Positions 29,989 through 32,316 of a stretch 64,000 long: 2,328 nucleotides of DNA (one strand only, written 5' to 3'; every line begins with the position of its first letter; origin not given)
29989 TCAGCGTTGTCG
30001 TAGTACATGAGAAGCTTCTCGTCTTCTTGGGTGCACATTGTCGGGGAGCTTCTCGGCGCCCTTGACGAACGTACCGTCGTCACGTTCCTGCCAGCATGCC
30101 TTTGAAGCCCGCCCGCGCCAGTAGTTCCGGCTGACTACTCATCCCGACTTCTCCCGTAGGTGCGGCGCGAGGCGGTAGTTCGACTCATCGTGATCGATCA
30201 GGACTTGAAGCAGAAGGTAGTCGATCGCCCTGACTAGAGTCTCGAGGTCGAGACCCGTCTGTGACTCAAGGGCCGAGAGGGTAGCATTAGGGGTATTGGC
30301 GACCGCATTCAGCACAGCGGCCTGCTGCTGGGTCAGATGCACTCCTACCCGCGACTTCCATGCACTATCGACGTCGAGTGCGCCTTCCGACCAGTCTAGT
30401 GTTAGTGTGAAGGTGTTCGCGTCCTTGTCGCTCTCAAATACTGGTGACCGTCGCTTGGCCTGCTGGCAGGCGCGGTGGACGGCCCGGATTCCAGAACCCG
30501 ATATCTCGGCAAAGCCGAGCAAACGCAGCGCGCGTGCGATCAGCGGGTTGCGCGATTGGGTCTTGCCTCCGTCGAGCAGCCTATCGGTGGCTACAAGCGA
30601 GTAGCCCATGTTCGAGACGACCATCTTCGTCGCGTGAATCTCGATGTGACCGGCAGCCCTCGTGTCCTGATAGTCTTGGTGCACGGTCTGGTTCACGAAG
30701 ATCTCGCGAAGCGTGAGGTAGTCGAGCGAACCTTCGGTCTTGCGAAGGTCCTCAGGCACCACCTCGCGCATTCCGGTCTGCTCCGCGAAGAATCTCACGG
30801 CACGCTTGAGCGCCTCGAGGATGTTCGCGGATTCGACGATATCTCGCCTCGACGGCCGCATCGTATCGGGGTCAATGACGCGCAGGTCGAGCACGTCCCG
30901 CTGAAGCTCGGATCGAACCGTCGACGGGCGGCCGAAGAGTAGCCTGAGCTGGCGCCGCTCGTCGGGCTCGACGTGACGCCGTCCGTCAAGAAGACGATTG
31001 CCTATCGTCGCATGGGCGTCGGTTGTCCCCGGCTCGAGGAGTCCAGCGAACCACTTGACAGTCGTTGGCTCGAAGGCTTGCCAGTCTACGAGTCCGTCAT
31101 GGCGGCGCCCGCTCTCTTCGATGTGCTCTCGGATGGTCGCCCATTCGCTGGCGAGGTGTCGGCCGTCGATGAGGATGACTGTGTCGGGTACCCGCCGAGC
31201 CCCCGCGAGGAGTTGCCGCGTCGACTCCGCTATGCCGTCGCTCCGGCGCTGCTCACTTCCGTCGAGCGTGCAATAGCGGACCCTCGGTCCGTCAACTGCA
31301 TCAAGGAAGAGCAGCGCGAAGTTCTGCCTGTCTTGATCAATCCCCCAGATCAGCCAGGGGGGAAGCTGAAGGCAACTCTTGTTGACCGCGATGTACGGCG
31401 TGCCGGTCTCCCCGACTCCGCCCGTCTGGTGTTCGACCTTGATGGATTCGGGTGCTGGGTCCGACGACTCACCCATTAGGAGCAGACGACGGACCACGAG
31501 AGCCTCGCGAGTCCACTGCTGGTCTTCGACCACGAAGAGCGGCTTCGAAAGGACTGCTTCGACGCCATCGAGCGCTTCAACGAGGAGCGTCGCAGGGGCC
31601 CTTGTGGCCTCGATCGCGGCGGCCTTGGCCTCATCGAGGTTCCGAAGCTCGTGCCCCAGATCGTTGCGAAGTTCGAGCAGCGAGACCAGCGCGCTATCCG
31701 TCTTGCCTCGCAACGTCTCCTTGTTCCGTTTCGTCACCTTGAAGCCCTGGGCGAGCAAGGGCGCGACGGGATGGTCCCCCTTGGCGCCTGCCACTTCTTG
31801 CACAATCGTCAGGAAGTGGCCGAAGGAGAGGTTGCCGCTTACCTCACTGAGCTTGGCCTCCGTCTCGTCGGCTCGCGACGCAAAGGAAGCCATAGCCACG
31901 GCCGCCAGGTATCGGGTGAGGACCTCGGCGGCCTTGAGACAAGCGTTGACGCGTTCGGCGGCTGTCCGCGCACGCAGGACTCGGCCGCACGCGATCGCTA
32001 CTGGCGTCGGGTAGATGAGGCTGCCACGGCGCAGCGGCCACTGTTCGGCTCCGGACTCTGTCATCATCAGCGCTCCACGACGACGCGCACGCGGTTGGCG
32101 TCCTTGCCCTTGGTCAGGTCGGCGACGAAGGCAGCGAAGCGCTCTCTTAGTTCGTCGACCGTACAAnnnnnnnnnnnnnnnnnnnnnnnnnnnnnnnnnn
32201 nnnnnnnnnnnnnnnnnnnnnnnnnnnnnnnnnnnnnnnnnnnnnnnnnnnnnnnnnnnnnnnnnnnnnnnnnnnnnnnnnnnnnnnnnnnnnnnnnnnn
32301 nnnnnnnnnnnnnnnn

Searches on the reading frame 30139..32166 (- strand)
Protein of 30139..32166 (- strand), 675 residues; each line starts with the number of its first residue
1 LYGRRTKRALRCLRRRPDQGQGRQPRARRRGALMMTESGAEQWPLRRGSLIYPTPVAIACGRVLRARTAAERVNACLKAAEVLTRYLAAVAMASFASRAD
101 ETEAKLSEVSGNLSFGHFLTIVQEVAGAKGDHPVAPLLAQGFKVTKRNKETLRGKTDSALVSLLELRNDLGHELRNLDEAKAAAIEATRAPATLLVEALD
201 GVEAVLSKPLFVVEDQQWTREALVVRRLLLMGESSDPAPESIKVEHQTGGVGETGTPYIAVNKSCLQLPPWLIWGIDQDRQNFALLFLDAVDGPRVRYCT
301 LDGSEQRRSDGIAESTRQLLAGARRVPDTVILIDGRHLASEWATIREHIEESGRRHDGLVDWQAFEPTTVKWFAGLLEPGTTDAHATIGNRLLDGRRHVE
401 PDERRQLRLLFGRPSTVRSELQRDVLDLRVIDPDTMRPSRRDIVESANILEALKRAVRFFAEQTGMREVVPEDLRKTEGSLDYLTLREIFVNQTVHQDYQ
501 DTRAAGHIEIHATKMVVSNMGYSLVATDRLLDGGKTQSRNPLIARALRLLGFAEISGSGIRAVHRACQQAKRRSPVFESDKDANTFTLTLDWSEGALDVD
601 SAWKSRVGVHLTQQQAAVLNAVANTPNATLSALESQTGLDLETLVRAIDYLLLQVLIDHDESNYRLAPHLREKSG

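Call 5: search_protein_families(library=pfam, proteins=[window:30139-32166:-], max_evalue=0.01)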
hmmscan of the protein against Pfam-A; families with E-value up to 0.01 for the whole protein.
window:30139-32166:- (675 aa): 2 families
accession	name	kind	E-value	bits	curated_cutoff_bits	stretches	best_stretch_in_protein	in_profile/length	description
PF13749.12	HATPase_c_4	-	1e-11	45.1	26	1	507-590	5-89/89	Putative ATP-dependent DNA helicase recG C-terminal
PF12802.13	MarR_2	-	0.0056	17.3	27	1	611-657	3-50/61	MarR family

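Call 6: search_protein_families(library=padloc, proteins=[window:30139-32166:-], max_evalue=0.01)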
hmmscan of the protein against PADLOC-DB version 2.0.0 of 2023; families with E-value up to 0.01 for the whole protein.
window:30139-32166:- (675 aa): 1 family
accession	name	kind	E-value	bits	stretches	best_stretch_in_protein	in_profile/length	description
PDLC02402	Aga_SIR2-PNTD1-PNTD2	-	6.5e-06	22.5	1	480-599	441-570/876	Class I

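Call 7: search_protein_families(library=ncbifam, proteins=[window:30139-32166:-], max_evalue=0.01)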
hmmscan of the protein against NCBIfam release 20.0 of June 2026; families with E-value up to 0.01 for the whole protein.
window:30139-32166:- (675 aa): 0 families
